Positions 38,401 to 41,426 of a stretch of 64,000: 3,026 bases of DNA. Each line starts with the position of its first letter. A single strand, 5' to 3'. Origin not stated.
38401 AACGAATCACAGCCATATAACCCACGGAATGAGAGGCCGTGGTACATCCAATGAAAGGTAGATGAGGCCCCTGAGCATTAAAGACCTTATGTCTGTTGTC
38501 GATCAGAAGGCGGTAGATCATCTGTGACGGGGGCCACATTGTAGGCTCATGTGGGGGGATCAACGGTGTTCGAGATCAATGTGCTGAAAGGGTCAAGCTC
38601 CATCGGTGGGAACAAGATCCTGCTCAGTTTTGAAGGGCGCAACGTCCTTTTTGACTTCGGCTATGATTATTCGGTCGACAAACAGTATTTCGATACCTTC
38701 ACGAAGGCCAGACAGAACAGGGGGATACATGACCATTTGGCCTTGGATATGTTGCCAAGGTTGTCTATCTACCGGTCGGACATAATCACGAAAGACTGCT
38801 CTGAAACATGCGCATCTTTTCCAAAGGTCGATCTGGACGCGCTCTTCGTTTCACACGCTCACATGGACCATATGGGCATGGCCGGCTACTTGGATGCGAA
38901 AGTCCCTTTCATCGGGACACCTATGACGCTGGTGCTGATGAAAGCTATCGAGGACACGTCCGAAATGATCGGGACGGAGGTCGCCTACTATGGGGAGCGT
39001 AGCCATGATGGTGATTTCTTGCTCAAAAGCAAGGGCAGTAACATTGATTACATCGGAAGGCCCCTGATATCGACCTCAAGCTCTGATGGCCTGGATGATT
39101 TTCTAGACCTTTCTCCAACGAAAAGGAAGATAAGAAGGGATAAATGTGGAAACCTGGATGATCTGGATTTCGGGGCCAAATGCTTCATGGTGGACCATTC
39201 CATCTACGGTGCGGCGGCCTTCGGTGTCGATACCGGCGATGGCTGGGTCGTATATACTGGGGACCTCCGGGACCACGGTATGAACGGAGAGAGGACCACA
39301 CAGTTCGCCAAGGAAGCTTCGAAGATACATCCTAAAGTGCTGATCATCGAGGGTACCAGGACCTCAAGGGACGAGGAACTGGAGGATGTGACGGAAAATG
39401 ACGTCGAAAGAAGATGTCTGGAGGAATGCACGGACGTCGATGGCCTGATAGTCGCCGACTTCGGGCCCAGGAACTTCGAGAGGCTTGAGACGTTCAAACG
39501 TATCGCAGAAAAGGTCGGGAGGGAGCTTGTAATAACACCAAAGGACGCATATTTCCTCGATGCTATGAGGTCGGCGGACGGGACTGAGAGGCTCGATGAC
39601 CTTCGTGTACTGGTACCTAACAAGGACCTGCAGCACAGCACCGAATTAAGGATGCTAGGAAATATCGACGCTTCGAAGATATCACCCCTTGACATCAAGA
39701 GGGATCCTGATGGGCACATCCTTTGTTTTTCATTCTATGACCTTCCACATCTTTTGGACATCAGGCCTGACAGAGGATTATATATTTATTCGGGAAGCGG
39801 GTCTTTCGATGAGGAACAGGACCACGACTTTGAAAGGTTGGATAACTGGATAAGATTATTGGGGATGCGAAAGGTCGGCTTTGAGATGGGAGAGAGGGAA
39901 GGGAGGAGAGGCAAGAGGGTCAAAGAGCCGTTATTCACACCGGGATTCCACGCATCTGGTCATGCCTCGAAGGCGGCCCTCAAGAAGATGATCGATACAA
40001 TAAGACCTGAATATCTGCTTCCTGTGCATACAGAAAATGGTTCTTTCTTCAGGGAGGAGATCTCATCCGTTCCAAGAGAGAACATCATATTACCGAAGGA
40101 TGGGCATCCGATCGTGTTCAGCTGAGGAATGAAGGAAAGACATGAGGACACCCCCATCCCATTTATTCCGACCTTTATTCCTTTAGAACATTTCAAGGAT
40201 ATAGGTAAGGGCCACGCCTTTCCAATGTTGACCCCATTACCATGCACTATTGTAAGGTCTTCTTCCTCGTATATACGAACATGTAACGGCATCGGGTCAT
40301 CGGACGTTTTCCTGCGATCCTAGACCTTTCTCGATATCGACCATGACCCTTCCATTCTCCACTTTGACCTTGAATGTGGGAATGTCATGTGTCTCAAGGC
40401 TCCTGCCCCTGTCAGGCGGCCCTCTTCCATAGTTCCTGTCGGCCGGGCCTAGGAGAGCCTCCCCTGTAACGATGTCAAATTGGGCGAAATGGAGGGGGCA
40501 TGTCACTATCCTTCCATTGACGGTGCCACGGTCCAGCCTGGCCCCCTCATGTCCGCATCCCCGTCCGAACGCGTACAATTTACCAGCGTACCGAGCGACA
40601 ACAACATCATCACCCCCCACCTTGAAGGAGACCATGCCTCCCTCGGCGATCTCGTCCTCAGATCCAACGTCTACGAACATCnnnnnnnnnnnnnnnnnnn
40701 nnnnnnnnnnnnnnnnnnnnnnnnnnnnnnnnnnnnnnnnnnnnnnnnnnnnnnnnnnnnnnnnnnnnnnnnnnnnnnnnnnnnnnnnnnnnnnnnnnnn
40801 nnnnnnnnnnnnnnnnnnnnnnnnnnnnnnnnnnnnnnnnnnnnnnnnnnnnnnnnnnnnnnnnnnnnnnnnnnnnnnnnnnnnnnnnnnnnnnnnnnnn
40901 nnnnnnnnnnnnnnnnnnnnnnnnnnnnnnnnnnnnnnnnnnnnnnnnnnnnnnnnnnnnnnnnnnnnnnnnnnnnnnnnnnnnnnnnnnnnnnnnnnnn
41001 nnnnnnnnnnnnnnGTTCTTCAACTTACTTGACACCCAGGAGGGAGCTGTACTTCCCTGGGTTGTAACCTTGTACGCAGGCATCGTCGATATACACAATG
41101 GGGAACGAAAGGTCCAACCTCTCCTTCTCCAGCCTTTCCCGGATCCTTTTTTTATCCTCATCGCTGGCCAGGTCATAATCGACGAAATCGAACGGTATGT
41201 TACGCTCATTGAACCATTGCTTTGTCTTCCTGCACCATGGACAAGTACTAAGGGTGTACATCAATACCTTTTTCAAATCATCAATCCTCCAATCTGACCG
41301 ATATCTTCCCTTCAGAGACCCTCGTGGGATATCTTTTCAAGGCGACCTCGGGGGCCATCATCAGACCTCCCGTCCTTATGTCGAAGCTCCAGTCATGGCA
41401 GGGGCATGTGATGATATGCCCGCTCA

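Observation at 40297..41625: Four-gene Rieske / glutaredoxin-like / FTR-like / Rieske operon: a candidate novel disulfide-reductase system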

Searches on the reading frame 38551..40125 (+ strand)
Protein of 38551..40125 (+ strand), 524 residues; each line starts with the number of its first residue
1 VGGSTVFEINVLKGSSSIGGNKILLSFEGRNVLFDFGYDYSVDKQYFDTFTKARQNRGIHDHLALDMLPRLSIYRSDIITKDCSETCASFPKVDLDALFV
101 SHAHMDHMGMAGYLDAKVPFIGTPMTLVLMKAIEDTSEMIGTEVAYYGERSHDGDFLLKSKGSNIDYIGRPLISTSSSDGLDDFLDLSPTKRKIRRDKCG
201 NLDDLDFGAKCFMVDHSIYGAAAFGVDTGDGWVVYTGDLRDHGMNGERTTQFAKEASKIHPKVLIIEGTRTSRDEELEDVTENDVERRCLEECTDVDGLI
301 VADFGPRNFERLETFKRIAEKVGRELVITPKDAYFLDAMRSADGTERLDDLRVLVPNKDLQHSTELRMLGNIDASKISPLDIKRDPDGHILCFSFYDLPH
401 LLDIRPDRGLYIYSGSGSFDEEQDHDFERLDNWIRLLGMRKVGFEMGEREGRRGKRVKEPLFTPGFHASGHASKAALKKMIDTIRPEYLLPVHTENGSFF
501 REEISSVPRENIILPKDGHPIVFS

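Call 4: search_protein_families(library=pfam, proteins=[window:38551-40125:+], max_evalue=0.01)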
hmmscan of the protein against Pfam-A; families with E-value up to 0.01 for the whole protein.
window:38551-40125:+ (524 aa): 3 families
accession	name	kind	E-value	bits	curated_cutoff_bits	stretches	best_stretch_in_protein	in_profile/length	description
PF07521.17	RMMBL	-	1.6e-06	28.4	21.6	1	467-498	13-44/63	Zn-dependent metallo-hydrolase RNA specificity domain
PF00753.33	Lactamase_B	-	0.00014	22.3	22.7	1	87-117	36-66/196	Metallo-beta-lactamase superfamily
PF12706.13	Lactamase_B_2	-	0.0036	17.4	27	0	94-131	30-71/200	Beta-lactamase superfamily domain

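Call 5: search_protein_families(library=ncbifam, proteins=[window:38551-40125:+], max_evalue=0.01)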
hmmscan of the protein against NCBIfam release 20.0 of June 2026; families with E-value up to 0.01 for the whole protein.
window:38551-40125:+ (524 aa): 6 families
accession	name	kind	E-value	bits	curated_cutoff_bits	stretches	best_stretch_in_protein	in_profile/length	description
TIGR00649.1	MG423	subfamily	1.9e-18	66.2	400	3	465-522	355-416/546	RNase J family beta-CASP ribonuclease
NF047419.1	RNase_J1_RnjA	exception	9.5e-15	54.3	820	2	466-496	356-386/549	ribonuclease J1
TIGR03675.1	arCOG00543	equivalog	4.6e-05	21.9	580.2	0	94-114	228-248/631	beta-CASP ribonuclease aCPSF1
NF041257.1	GntH_guanitoxin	equivalog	0.0016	17.4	333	0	89-122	62-95/374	guanitoxin biosynthesis MBL fold metallo-hydrolase GntH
NF045584.1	cas14_MBL_CASP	equivalog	0.0019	16.6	800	0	85-128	41-83/612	type VII CRISPR-associated protein Cas14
NF002558.0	PRK02126.1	subfamily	0.0084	15.1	315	0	95-108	48-61/345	ribonuclease Z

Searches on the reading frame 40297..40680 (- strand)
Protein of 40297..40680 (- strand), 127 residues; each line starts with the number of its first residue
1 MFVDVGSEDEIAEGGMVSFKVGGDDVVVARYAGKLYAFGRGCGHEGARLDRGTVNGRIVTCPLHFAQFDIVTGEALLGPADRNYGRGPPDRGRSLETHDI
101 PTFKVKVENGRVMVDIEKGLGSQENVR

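Call 4: search_protein_families(library=pfam, proteins=[window:40297-40680:-], max_evalue=0.01)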
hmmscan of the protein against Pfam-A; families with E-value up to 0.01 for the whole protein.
window:40297-40680:- (127 aa): 3 families
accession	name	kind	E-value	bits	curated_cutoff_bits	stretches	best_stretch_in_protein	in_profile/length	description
PF00355.32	Rieske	-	2.1e-17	63.2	20.3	1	3-83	3-83/88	Rieske [2Fe-2S] domain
PF13806.12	Rieske_2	-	1e-09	38.7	27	1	2-114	2-103/104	Rieske-like [2Fe-2S] domain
PF22543.2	Rieske_4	-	1e-07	32.7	28.4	1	3-115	1-115/119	Soluble Rieske-type ferredoxin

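Call 5: search_protein_families(library=ncbifam, proteins=[window:40297-40680:-], max_evalue=0.01)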
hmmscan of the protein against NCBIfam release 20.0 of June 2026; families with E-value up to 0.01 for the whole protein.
window:40297-40680:- (127 aa): 7 families
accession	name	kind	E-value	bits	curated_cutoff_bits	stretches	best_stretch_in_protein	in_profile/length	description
NF041683.1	ant_diox_AndAb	equivalog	1.8e-13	50.6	150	1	2-79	2-79/100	anthranilate 1,2-dioxygenase ferredoxin subunit AndAb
NF007422.0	PRK09965.1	equivalog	3.9e-13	49.4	113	1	13-82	14-82/106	bifunctional 3-phenylpropionate/cinnamic acid dioxygenase ferredoxin subunit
NF042948.2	3PPDioc_HcaC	equivalog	6.7e-12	45.6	150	1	5-81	6-83/105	3-phenylpropionate/cinnamic acid dioxygenase ferredoxin subunit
TIGR02377.1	MocE_fam_FeS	subfamily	1.8e-10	40.7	136.15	1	3-84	3-85/101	MocE family 2Fe-2S type ferredoxin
TIGR02378.1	nirD_assim_sml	equivalog_domain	3.1e-09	36.9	74.65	1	3-76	3-82/105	nitrite reductase small subunit NirD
NF041174.1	SDX_Thmprot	equivalog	2.2e-07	31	170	1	13-79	13-80/109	sulredoxin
TIGR03228.1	anthran_1_2_A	equivalog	0.0022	16.8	671.9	1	8-66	45-106/438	anthranilate 1,2-dioxygenase large subunit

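Call 45: search_solved_structures(query=window:40297-40680:-, max_evalue=0.001, show_alignments=2)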
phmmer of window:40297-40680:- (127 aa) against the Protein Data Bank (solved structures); distinct sequences matched with E-value up to 0.001: 16.
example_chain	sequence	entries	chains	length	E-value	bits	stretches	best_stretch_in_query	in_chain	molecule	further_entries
5bok_A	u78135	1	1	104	1e-17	67.7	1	2-80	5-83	Ferredoxin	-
2qpz_A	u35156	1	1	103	8e-15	58.3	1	7-104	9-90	Naphthalene 1,2-dioxygenase system ferredoxin subunit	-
3gce_A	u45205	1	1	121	2e-09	40.9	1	5-75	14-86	Ferredoxin component of carbazole 1,9a-dioxygenase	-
3dqy_A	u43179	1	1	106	1.2e-07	35.1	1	10-80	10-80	Toluene 1,2-dioxygenase system ferredoxin subunit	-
4emj_B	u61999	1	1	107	1.2e-07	35.1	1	10-81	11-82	Toluene 1,2-dioxygenase system ferredoxin subunit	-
1fqt_A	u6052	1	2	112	1.2e-06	31.9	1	5-78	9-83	RIESKE-TYPE FERREDOXIN OF BIPHENYL DIOXYGENASE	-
1vck_A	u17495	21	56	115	2.1e-06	31.1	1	20-80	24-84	ferredoxin component of carbazole | Ferredoxin CarAc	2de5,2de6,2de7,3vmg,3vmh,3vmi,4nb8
8jng_A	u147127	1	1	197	1.1e-05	28.7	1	10-75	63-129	Methanesulfonate monooxygenase ferredoxin subunit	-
2i7f_A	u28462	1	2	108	2e-05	27.9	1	28-80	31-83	Ferredoxin component of dioxygenase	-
3d89_A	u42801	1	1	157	4.6e-05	26.7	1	3-118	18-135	Rieske domain-containing protein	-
5cxm_A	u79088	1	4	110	5e-05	26.6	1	22-83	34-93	Cytochrome b6/f complex iron-sulfur subunit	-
6icp_A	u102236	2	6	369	5.5e-05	26.5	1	15-81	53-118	Methylxanthine N1-demethylase NdmA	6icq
6ick_A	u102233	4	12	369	5.6e-05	26.5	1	15-81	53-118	Methylxanthine N1-demethylase NdmA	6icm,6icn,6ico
8hn2_A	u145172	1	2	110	0.00019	24.7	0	5-79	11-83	Cytochrome b6-f complex iron-sulfur subunit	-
4p1c_H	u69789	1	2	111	0.00064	23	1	2-82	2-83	Toluene-4-monooxygenase system ferredoxin subunit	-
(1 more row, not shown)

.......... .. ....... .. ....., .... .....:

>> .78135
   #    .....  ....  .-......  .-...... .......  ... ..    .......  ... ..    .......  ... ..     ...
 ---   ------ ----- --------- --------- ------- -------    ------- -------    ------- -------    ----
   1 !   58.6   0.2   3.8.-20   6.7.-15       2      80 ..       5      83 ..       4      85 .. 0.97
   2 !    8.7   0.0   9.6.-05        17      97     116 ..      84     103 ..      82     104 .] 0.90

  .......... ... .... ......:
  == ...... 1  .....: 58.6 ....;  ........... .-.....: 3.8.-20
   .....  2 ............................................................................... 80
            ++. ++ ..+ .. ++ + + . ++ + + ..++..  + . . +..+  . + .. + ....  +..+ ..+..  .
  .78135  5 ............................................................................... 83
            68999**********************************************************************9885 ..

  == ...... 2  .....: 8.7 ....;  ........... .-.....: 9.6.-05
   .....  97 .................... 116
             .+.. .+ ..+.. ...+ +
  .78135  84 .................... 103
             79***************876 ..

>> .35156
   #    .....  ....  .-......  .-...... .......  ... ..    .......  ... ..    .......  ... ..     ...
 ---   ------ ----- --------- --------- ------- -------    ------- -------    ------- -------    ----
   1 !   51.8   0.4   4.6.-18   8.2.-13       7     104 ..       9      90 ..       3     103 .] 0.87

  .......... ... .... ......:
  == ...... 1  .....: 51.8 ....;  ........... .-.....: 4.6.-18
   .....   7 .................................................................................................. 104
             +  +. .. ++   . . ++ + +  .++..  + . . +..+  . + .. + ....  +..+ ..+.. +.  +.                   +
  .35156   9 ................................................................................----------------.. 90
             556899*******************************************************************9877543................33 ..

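Call 67: find_related_loci(query=A3, collection=metagenome_contigs, flank=3000)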
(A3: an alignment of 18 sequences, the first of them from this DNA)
Query A3 (127 aa) in metagenome_contigs; peptide patterns used: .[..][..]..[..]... (x = any residue, [..] = any of these).
600 stretches matched a pattern (row limit reached: there are more); 572 encode a relative of the query (tblastn E <= 1e-3); the best 80 are kept; 80 distinct loci.
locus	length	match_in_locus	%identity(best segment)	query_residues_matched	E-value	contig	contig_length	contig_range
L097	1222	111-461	48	1-116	2e-33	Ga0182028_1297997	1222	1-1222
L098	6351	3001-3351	49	1-116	2e-31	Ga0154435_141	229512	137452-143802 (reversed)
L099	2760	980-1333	47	1-117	4e-31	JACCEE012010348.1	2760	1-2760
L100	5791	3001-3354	46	1-117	8e-31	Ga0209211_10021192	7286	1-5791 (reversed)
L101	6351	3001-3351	45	1-116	8e-31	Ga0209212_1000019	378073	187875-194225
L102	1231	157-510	45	1-117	2e-31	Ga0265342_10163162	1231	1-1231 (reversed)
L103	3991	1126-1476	45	1-116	3e-30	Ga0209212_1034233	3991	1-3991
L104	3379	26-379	46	1-117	2e-30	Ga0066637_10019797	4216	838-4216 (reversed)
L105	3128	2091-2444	46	1-117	1e-30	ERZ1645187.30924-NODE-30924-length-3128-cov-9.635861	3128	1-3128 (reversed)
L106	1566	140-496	45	1-118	1e-30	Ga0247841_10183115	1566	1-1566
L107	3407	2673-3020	47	1-115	4e-30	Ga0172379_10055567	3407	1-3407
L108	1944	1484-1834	46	1-116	5e-30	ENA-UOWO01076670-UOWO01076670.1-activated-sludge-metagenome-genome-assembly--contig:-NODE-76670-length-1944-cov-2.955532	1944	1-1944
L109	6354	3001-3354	44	1-117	5e-30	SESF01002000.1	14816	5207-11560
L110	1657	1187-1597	44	1-127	3e-30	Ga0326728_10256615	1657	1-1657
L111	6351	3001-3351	47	1-116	1e-29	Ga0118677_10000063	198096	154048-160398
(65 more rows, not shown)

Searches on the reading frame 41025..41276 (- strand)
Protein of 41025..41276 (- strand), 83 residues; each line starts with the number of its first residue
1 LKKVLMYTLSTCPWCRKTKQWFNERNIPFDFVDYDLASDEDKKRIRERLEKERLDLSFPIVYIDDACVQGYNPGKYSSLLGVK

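Call 4: search_protein_families(library=pfam, proteins=[window:41025-41276:-], max_evalue=0.01)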
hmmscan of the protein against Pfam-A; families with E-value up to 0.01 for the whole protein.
window:41025-41276:- (83 aa): 4 families
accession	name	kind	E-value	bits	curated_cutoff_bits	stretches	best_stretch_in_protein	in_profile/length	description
PF00462.30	Glutaredoxin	-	2.6e-11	44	22.9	1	4-67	1-59/60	Glutaredoxin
PF13417.12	GST_N_3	-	0.0033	18.2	22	1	7-39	2-34/75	Glutathione S-transferase, N-terminal domain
PF13409.12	GST_N_2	-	0.0041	18.1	25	1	11-41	1-31/70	Glutathione S-transferase, N-terminal domain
PF07315.17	DUF1462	-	0.0054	17.5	25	1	19-72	30-82/93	Protein of unknown function (DUF1462)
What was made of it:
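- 41025..41276 (-): Glutaredoxin-like thioredoxin-fold protein of 83 aa with active site C12-P-W-C15. Proposed dithiol/disulfide substrate and product of the FTR-like enzyme, and carrier of reducing power to target proteins. Pfam Glutaredoxin 2.6e-11 (call 4).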

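Call 5: search_protein_families(library=ncbifam, proteins=[window:41025-41276:-], max_evalue=0.01)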
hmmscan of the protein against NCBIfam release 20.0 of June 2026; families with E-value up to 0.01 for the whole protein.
window:41025-41276:- (83 aa): 18 families
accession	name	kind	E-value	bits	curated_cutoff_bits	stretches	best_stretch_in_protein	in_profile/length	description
TIGR02196.1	GlrX_YruB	hypoth_equivalog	6.4e-13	49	88.55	1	3-80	1-73/74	glutaredoxin-like protein, YruB-family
TIGR02181.1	GRX_bact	equivalog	9.1e-09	35.4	90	1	4-71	1-64/80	glutaredoxin 3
TIGR02180.1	GRX_euk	equivalog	3e-08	33.7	87.25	1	4-71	1-68/84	glutaredoxin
NF041212.1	Uxx_star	subfamily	1.5e-06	28.4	66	1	4-51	1-46/70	Uxx-star family glutaredoxin-like (seleno)protein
TIGR02194.1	GlrX_NrdH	subfamily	2.6e-06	27.6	85.75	1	4-77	1-69/72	glutaredoxin-like protein NrdH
NF007923.0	PRK10638.1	equivalog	3.4e-06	27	129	1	1-70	1-65/83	glutaredoxin 3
TIGR01617.1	arsC_related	subfamily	2.8e-05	24.3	75.05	1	6-35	3-32/117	Spx/MgsR family RNA polymerase-binding regulatory protein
NF009398.0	PRK12759.1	equivalog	3.4e-05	23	649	1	1-70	1-73/410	bifunctional gluaredoxin/ribonucleoside-diphosphate reductase subunit beta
NF045501.1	HUGP_GUXX-star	exception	8.3e-05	22.2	325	1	2-38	165-201/236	HUGP/GUXX-star fusion selenoprotein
NF009210.0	PRK12559.1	equivalog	0.00054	20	159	1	4-38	2-34/131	transcriptional regulator SpxA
NF007657.0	PRK10329.1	equivalog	0.0008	19.4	131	1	3-73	2-66/81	glutaredoxin-like protein NrdH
NF008107.0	PRK10853.1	equivalog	0.00087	19.4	121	1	3-37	2-36/119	ArsC family reductase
NF009885.0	PRK13344.1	equivalog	0.001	19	152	1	5-30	3-28/132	transcriptional regulator Spx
NF041114.2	gluta_UXX_star_1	equivalog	0.0014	18.8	72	1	4-71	1-64/70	UXX-star selenoprotein family 1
NF002459.0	PRK01655.1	subfamily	0.002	18.1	123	1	4-30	2-28/132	transcriptional regulator Spx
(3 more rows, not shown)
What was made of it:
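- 41025..41276 (-): It lies below every NCBIfam cut-off (call 5).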

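Call 46: search_solved_structures(query=window:41025-41276:-, max_evalue=0.001, show_alignments=2)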
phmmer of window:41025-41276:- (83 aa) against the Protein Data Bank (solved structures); distinct sequences matched with E-value up to 0.001: 16.
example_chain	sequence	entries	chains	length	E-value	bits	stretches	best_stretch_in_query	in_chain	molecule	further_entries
5cax_A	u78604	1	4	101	1.9e-11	47.1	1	3-77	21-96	Glutaredoxin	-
3ic4_A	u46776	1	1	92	4.5e-11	45.9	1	1-80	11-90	Glutaredoxin (Grx-1)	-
3nzn_A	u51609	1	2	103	1.2e-10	44.5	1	3-75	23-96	Glutaredoxin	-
7c10_A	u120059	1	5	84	2.8e-08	37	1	2-82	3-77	Glutaredoxin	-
3lgc_A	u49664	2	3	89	2.7e-07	33.8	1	3-73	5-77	Glutaredoxin 1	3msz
7pwe_A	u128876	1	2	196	3.3e-07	33.6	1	2-75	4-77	Ferredoxin-thioredoxin reductase subunit B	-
7c12_A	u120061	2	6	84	7.6e-07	32.4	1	2-82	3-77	Glutaredoxin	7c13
3uiw_A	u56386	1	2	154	3e-05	27.3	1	4-73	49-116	Glutaredoxin 2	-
3zij_A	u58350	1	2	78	7.7e-05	26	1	1-82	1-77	THIOREDOXIN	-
5w1j_A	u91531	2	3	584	9.1e-05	25.8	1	4-39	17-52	Thioredoxin glutathione reductase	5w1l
5w1l_A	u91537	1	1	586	9.2e-05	25.8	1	4-39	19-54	Thioredoxin glutathione reductase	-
1kte_A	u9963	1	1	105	0.00016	25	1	3-71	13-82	THIOLTRANSFERASE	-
1rw1_A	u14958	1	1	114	0.00036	23.9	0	5-46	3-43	conserved hypothetical protein yffB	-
3zit_A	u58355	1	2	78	0.0004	23.7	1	1-82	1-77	THIOREDOXIN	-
2klx_A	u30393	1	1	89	0.00048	23.5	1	1-70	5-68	Glutaredoxin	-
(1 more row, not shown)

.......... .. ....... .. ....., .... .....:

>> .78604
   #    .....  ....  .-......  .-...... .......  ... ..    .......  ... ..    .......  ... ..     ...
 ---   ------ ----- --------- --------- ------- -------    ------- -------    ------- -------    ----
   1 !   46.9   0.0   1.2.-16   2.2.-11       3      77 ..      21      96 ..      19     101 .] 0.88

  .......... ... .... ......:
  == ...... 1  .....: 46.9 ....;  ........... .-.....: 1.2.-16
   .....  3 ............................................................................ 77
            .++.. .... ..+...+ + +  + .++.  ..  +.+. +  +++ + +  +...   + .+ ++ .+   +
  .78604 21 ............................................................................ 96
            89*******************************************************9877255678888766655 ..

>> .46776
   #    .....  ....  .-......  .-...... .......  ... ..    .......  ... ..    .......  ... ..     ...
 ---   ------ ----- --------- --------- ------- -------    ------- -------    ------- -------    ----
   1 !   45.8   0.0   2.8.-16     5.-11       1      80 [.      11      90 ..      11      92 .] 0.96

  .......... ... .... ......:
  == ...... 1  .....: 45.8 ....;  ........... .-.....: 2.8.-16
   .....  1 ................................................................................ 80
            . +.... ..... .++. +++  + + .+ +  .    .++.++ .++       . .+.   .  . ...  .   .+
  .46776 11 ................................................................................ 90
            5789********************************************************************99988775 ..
